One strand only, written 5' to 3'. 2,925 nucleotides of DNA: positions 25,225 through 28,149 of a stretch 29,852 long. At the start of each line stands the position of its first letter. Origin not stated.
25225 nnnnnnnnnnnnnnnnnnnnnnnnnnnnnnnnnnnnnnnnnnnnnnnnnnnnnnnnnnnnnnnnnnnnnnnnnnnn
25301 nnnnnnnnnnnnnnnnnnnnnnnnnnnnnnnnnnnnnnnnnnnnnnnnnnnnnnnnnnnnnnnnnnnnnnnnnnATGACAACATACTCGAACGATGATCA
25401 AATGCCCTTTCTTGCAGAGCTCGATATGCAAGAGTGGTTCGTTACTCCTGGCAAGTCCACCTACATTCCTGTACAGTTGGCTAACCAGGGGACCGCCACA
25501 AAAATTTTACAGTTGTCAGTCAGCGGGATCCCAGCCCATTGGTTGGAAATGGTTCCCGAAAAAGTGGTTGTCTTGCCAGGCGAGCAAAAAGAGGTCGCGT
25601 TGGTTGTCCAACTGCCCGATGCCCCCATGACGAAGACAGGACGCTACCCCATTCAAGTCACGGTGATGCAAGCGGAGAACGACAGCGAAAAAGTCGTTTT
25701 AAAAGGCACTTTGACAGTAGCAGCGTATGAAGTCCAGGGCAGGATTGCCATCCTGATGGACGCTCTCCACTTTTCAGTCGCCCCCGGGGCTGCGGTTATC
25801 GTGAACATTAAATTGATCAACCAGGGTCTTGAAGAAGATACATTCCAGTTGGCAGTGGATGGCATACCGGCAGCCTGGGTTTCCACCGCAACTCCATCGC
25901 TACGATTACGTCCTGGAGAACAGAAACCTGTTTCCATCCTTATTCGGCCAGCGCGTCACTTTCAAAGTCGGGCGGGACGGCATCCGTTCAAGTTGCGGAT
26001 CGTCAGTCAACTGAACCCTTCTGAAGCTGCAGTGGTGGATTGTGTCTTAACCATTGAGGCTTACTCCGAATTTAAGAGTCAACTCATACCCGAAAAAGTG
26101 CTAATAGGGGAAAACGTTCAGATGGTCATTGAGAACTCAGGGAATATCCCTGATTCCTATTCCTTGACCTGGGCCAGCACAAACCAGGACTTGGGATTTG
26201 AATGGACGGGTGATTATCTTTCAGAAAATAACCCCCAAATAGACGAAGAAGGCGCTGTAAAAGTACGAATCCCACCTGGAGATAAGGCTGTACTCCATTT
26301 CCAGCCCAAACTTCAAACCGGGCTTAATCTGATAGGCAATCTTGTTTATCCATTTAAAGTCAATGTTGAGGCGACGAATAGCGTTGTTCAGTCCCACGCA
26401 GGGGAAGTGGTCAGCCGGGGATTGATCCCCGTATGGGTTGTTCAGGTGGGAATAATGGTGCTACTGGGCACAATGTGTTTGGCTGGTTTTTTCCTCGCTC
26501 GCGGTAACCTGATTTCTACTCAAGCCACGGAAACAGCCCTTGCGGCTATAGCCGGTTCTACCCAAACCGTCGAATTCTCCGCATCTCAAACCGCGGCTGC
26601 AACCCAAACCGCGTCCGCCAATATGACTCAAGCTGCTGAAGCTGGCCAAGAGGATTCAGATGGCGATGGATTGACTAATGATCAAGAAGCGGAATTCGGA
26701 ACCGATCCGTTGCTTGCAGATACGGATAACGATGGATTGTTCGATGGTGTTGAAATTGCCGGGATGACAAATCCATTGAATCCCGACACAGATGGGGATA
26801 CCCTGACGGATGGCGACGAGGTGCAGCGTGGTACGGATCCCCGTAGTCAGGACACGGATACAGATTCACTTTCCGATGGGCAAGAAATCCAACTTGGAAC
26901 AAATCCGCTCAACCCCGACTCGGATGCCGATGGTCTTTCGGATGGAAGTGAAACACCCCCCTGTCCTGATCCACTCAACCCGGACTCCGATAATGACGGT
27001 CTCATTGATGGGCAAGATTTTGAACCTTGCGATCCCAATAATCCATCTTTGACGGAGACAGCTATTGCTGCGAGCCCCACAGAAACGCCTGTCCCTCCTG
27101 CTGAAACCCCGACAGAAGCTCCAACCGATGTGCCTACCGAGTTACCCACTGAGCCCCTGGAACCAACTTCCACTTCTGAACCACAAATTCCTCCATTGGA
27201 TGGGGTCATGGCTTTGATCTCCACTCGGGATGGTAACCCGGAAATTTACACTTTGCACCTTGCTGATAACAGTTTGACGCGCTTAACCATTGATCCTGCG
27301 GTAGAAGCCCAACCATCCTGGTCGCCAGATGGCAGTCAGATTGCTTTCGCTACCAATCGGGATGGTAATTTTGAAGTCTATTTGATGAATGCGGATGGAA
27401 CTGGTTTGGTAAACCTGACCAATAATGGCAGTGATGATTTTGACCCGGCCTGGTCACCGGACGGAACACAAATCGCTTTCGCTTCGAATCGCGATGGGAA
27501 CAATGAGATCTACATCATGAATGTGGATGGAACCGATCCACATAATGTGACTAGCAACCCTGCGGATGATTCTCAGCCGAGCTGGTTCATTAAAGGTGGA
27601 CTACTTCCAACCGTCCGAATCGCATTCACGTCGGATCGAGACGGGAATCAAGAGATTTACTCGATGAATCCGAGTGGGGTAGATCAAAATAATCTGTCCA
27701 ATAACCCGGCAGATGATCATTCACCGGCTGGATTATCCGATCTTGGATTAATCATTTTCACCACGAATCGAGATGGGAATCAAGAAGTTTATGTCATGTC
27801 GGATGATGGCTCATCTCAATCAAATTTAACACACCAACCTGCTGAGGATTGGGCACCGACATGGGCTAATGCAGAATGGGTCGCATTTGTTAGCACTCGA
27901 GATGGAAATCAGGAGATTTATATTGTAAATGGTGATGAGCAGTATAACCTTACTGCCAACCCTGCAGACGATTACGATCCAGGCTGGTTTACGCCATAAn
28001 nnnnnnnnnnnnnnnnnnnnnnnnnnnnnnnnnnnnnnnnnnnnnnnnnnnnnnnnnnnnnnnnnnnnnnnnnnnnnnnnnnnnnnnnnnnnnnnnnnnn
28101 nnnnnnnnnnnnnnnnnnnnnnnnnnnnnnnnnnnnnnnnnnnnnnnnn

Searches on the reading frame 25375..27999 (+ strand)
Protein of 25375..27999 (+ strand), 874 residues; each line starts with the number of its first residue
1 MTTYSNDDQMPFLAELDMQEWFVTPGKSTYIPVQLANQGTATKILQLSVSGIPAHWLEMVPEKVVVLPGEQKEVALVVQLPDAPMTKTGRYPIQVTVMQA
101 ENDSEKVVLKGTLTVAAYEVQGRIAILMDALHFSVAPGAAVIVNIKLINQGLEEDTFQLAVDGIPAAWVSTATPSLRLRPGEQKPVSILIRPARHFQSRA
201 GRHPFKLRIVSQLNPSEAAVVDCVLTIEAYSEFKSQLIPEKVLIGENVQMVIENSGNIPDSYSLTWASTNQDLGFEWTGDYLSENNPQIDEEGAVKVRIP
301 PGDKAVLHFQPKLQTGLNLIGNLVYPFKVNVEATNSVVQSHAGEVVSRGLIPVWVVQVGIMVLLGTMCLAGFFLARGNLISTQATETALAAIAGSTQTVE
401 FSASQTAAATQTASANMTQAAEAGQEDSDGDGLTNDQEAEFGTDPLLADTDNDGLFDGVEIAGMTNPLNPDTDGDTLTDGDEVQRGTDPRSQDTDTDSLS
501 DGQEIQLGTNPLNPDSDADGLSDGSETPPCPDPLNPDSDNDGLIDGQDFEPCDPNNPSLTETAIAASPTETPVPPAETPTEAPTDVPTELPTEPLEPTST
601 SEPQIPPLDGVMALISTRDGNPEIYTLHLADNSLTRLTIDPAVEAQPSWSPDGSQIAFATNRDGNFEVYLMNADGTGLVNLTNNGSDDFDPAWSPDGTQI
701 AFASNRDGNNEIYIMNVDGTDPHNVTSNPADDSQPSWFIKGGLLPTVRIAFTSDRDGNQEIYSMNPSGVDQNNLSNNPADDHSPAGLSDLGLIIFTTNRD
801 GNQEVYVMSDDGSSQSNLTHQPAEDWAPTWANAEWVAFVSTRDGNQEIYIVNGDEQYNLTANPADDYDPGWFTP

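Call 63: search_protein_families(library=pfam, proteins=[window:25375-27999:+], max_evalue=0.00001)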
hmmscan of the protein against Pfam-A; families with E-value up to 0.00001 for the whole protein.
window:25375-27999:+ (874 aa): 4 families
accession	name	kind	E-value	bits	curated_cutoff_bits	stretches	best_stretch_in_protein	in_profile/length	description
PF07676.18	PD40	-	4.3e-27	93.9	20.9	2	680-714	3-38/38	WD40-like Beta Propeller Repeat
PF18884.5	TSP3_bac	-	9.5e-15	54.6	25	0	427-447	1-21/22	Bacterial TSP3 repeat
PF11614.14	FixG_C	-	1.2e-10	42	25.6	0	33-106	37-109/119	IG-like fold at C-terminal of FixG, putative oxidoreductase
PF00930.27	DPPIV_N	-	2.2e-08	33.6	22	0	678-729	35-82/354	Dipeptidyl peptidase IV (DPP IV) N-terminal region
